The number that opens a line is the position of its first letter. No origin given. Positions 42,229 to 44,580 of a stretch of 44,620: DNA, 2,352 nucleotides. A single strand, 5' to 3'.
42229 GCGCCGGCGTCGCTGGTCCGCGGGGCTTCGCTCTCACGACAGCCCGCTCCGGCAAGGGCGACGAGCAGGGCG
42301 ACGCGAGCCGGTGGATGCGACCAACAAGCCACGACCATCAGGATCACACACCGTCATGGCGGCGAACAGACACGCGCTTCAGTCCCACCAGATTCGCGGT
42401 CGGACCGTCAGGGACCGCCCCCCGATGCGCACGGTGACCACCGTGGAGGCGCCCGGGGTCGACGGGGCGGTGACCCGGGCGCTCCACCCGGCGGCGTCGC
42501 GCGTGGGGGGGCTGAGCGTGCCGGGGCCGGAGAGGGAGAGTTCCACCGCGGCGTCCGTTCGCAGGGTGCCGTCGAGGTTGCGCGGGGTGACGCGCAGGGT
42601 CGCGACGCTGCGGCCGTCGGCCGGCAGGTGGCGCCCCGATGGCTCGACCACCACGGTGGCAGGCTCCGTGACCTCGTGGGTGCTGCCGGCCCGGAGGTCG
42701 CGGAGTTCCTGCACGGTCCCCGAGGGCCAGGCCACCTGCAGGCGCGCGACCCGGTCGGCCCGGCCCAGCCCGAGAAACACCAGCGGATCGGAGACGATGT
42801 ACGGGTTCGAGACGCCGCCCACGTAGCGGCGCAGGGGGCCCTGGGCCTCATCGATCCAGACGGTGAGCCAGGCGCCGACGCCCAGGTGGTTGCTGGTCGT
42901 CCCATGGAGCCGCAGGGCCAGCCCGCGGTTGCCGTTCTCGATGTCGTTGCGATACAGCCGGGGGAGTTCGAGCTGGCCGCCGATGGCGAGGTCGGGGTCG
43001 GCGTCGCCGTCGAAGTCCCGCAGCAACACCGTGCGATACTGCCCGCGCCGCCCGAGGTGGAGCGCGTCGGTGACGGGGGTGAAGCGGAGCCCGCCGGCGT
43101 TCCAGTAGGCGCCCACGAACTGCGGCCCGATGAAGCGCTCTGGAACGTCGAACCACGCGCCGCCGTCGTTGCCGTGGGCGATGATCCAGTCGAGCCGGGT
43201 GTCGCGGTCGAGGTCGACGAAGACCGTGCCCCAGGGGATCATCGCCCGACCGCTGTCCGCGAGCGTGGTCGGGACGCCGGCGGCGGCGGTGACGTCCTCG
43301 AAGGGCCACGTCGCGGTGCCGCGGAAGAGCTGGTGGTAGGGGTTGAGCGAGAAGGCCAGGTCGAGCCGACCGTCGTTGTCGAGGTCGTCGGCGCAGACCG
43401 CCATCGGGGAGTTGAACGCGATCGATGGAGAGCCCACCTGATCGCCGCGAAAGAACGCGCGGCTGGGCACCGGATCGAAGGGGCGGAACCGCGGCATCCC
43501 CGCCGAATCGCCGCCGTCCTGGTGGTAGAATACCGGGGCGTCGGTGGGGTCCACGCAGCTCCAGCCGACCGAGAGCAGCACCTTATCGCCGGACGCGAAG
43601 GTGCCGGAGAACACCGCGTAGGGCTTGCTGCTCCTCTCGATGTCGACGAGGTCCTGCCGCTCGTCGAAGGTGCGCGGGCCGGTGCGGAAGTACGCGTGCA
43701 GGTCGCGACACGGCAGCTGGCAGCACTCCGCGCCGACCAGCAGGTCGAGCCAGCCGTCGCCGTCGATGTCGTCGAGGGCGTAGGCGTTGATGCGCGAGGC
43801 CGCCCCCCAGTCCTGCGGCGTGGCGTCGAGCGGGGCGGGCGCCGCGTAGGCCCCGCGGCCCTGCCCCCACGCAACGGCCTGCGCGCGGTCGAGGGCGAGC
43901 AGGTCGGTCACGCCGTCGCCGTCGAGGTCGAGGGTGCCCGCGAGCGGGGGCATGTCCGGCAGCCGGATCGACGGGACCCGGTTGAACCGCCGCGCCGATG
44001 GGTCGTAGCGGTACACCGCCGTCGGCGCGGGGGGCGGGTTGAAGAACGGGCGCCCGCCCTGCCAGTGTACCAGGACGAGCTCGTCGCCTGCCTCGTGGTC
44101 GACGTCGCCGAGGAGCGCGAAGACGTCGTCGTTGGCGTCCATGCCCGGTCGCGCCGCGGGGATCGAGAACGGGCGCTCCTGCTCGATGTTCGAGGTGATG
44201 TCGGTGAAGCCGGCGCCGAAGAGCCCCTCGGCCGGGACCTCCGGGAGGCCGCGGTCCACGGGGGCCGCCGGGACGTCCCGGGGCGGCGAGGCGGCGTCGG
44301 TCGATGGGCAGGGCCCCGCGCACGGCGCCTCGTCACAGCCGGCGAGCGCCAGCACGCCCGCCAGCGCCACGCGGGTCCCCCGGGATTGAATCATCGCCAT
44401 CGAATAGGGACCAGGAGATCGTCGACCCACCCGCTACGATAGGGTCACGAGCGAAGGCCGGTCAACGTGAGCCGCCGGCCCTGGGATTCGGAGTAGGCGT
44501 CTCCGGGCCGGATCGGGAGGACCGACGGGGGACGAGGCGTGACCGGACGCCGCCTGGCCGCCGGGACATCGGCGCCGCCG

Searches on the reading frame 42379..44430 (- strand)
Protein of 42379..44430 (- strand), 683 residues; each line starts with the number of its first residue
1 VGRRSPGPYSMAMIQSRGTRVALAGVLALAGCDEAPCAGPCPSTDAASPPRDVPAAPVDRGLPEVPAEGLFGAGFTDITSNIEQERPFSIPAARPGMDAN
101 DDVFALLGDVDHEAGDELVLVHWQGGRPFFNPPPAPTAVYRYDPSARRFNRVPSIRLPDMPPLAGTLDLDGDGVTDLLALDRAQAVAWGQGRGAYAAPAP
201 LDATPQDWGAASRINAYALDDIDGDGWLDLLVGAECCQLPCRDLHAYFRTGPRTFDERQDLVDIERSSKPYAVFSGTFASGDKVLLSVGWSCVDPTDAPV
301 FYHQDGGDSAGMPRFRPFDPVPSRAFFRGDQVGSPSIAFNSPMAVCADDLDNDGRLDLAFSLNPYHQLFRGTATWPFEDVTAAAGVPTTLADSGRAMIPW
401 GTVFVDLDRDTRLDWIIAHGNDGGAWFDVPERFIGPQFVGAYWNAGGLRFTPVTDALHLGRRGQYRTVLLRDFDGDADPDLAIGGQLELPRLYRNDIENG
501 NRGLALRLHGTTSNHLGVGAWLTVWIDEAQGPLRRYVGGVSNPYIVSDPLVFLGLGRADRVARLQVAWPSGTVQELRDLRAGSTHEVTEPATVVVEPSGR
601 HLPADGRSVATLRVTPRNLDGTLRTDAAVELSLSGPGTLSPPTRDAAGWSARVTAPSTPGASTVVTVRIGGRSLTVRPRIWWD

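Call 12: search_protein_families(library=pfam, proteins=[window:42379-44430:-], max_evalue=0.01)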
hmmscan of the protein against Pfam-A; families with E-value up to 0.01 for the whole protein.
window:42379-44430:- (683 aa): 5 families
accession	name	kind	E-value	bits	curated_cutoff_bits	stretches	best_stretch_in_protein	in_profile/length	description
PF13517.12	FG-GAP_3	-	7e-16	59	26.9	3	168-232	1-61/61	FG-GAP-like repeat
PF07593.17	UnbV_ASPIC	-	1.3e-09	38.3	23.4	1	517-585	1-67/68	ASPIC and UnbV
PF01839.29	FG-GAP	-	4.2e-09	36.5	22.1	0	218-234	6-22/37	FG-GAP repeat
PF09134.16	Invasin_D3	-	5.1e-05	24.2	33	1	598-671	10-84/98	Invasin, domain 3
PF02369.22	Big_1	-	6.8e-05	23.3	34.9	1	602-673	11-85/93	Bacterial Ig-like domain (group 1)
